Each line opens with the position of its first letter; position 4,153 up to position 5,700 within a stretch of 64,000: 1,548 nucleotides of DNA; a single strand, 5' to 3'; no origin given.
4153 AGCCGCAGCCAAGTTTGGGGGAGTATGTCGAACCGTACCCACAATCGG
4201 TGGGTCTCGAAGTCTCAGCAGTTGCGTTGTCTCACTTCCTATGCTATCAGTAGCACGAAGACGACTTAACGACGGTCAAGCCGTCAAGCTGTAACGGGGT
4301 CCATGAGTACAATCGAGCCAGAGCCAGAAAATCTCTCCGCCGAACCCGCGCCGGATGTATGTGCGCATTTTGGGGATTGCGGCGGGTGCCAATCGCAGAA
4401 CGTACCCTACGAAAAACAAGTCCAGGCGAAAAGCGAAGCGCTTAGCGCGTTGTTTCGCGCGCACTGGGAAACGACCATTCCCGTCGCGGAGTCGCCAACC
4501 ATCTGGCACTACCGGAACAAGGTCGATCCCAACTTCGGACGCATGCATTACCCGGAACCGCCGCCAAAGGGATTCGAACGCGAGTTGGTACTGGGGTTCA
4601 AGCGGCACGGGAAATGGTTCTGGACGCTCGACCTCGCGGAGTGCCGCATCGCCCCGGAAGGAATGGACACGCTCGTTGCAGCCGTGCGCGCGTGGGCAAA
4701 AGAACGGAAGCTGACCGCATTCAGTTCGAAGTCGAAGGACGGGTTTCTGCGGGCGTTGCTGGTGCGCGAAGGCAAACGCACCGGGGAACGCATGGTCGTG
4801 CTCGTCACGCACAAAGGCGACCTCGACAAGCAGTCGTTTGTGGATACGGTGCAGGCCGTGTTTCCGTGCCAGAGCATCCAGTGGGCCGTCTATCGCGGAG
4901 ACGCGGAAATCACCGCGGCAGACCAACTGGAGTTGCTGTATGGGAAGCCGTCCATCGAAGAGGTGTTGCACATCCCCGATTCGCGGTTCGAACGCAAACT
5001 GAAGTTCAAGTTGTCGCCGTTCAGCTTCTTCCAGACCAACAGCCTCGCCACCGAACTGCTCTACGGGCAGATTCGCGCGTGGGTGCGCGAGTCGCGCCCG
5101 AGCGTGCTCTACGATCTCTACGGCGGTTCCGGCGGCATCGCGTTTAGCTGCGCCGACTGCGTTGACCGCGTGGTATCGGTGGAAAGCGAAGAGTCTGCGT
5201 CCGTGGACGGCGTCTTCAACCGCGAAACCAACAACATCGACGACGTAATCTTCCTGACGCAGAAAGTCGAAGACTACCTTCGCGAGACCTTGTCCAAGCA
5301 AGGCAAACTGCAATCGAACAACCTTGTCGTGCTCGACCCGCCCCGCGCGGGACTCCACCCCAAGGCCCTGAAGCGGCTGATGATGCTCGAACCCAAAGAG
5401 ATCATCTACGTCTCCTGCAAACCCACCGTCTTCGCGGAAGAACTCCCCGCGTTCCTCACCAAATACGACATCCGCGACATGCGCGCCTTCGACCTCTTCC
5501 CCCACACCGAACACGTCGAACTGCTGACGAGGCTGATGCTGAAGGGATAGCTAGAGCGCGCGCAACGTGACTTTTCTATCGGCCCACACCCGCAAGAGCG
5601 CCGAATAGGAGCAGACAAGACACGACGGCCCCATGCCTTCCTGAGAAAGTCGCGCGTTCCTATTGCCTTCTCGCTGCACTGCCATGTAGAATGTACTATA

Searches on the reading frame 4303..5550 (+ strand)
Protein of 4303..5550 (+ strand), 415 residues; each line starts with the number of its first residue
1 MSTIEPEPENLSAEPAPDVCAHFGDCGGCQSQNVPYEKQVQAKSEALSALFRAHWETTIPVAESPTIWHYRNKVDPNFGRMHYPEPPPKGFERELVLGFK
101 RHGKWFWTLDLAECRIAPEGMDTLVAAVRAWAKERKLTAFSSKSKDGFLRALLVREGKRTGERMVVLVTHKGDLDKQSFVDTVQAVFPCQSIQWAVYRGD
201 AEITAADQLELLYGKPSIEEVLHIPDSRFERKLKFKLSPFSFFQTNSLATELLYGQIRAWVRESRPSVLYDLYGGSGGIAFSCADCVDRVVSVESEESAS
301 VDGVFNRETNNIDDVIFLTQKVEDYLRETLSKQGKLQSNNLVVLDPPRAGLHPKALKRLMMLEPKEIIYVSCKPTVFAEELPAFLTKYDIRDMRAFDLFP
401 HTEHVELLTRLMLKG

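Call 9: search_protein_families(library=pfam, proteins=[window:4303-5550:+], max_evalue=0.001)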
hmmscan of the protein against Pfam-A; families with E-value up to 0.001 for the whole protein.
window:4303-5550:+ (415 aa): 2 families
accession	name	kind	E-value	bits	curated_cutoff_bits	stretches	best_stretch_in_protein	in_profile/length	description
PF05958.17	tRNA_U5-meth_tr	-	5.6e-18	65.5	23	1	205-406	146-349/357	tRNA (Uracil-5-)-methyltransferase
PF03602.21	Cons_hypoth95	-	0.00013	22.1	24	1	267-389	43-169/182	Conserved hypothetical protein 95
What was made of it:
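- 4303..5550 (+): Conserved left anchor: tRNA (uracil-5)-methyltransferase-like gene. It is not part of the islet. Pfam tRNA_U5-meth_tr at 65.5 bits (call 9).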

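Call 19: find_related_loci(query=window:4303-5550:+, collection=genome_contigs, flank=10000)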
Query window:4303-5550:+ (415 aa) in genome_contigs; peptide patterns used: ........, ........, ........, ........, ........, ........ (x = any residue, [..] = any of these).
101 stretches matched a pattern; 23 encode a relative of the query (tblastn E <= 1e-3); 23 distinct loci.
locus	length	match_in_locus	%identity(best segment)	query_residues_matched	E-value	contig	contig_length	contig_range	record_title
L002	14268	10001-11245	90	1-415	0e+0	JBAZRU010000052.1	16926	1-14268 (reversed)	MAG: Candidatus Hydrogenedentales bacterium isolate SO_2017_GW1_155 NODE_12757_length_16926_cov_0.865944_OW334_2017, who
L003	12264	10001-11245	89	1-415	0e+0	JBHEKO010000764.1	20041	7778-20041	MAG: Candidatus Hydrogenedentales bacterium isolate bin.191 k141_3134124, whole genome shotgun sequence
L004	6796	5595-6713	35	20-406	6e-73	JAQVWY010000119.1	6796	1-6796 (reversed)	MAG: Tissierellia bacterium isolate STF2_113 NODE_38306_length_6796_cov_7.539061_Sandtown_F2, whole genome shotgun seque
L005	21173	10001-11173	34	7-411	8e-70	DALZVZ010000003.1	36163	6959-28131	MAG TPA_asm: Sedimentibacter sp. isolate CTOTU47806 NODE_86_length_36163_cov_5.469037, whole genome shotgun sequence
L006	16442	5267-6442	33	7-415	4e-68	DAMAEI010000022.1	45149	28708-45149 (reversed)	MAG TPA_asm: Sedimentibacter sp. isolate CTOTU48041 NODE_116_length_45149_cov_3.266554, whole genome shotgun sequence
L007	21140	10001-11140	34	20-410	4e-68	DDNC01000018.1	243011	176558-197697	MAG TPA_asm: Firmicutes bacterium UBA2530 UBA2530_contig_827, whole genome shotgun sequence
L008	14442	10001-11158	33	19-415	9e-68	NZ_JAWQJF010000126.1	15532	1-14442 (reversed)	MAG: Sedimentibacter sp. isolate dastool_bacteria_metabat2_bacteria.39 k99_4810813, whole genome shotgun sequence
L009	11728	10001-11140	34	20-410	1e-67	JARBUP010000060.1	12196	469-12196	MAG: Bacillota bacterium isolate L_E1_T20_C_bin.8 scaffold_7739, whole genome shotgun sequence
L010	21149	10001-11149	33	20-413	3e-67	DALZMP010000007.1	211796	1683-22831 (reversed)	MAG TPA_asm: Sedimentibacter sp. isolate CTOTU47533 NODE_13_length_211796_cov_10.173339, whole genome shotgun sequence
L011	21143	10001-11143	33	20-414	2e-67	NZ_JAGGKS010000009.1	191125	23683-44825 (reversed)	Sedimentibacter acidaminivorans strain DSM 24004 Ga0454127_09, whole genome shotgun sequence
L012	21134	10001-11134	33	20-411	3e-67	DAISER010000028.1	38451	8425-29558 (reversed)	MAG TPA_asm: Bacillota bacterium isolate CTOTU47310 NODE_193_length_38451_cov_3.198328, whole genome shotgun sequence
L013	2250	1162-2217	34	20-386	1e-66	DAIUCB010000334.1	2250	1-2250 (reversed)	MAG TPA_asm: Bacillota bacterium isolate CTOTU7591 NODE_85475_length_2250_cov_4.386788, whole genome shotgun sequence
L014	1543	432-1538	33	20-402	1e-67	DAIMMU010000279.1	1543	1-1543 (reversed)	MAG TPA_asm: Sedimentibacter sp. isolate CTOTU40325 NODE_53769_length_1543_cov_9.524866, whole genome shotgun sequence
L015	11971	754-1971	33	14-414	2e-62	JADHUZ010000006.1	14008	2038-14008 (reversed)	MAG: Candidatus Neomarinimicrobiota bacterium isolate BS150m-G59 BS-150m-C3913, whole genome shotgun sequence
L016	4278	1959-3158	32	10-414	1e-60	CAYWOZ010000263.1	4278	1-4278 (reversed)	MAG TPA_asm: uncultured Saprospiraceae bacterium isolate SRP065251_co1_58 genome assembly, contig: NODE_15590_length_427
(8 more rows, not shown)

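Call 51: search_protein_families(library=pfam, proteins=[L003:11415-11663:+, L003:11653-12024:+], max_evalue=0.1)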
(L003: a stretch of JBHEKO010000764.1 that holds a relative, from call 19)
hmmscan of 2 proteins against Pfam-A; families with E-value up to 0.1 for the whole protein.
L003:11415-11663:+ (82 aa): 1 family
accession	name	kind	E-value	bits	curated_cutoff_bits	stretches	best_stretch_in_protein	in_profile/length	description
PF02604.26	PhdYeFM_antitox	-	1.3e-05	25.3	29.8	1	4-39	5-41/74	Antitoxin Phd_YefM, type II toxin-antitoxin system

L003:11653-12024:+ (123 aa): 1 family
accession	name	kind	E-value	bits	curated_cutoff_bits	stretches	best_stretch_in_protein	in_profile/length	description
PF01850.27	PIN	-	2.6e-12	47.9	23.6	1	1-112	1-117/120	PIN domain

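Call 54: find_related_loci(query=window:4303-5550:+, collection=metagenome_contigs, flank=10000)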
Query window:4303-5550:+ (415 aa) in metagenome_contigs; peptide patterns used: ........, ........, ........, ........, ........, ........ (x = any residue, [..] = any of these).
177 stretches matched a pattern; 14 encode a relative of the query (tblastn E <= 1e-3); 14 distinct loci.
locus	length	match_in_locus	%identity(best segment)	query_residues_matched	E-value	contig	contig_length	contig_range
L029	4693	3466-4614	33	14-411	2e-68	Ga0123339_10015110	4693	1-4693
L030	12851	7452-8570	33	20-406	5e-67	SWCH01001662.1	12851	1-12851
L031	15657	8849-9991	33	20-414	1e-66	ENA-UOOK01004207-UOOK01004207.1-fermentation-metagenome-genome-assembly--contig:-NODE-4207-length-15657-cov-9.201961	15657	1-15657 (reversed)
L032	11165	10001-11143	33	20-414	1e-66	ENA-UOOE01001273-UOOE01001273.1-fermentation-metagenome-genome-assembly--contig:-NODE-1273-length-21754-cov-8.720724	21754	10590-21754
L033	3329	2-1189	33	20-414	3e-62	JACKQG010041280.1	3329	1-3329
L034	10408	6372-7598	31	20-411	8e-58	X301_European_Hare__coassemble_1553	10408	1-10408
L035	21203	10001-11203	31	20-414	2e-57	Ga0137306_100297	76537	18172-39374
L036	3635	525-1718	31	20-411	3e-57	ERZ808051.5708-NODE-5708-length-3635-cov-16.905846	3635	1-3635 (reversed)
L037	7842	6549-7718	31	4-411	8e-53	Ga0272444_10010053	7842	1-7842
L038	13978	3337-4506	31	4-411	9e-53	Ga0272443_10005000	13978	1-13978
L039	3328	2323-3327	29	20-349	7e-40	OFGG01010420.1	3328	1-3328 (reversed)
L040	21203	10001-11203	31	20-414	7e-58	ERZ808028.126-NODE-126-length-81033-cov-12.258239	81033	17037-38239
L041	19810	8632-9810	31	1-411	4e-54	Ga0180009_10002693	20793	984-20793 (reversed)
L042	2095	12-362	34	291-411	2e-10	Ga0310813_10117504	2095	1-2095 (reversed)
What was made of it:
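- Tried and rejected: Metagenome scan with the flanking methyltransferase found no close relative, so there were no further genomes to compare (call 54).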

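Call 74: find_encoding_contigs(protein=window:4303-5550:+, flank=10000, max_places=6)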
Protein window:4303-5550:+ (415 aa): 1 contig read that carries it; 1 place shown.
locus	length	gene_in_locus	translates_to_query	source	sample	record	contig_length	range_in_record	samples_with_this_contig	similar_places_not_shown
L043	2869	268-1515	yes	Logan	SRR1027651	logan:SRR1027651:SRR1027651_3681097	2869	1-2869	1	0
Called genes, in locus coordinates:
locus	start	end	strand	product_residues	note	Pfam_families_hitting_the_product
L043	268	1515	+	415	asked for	PF05958:tRNA_U5-meth_tr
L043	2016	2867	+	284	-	?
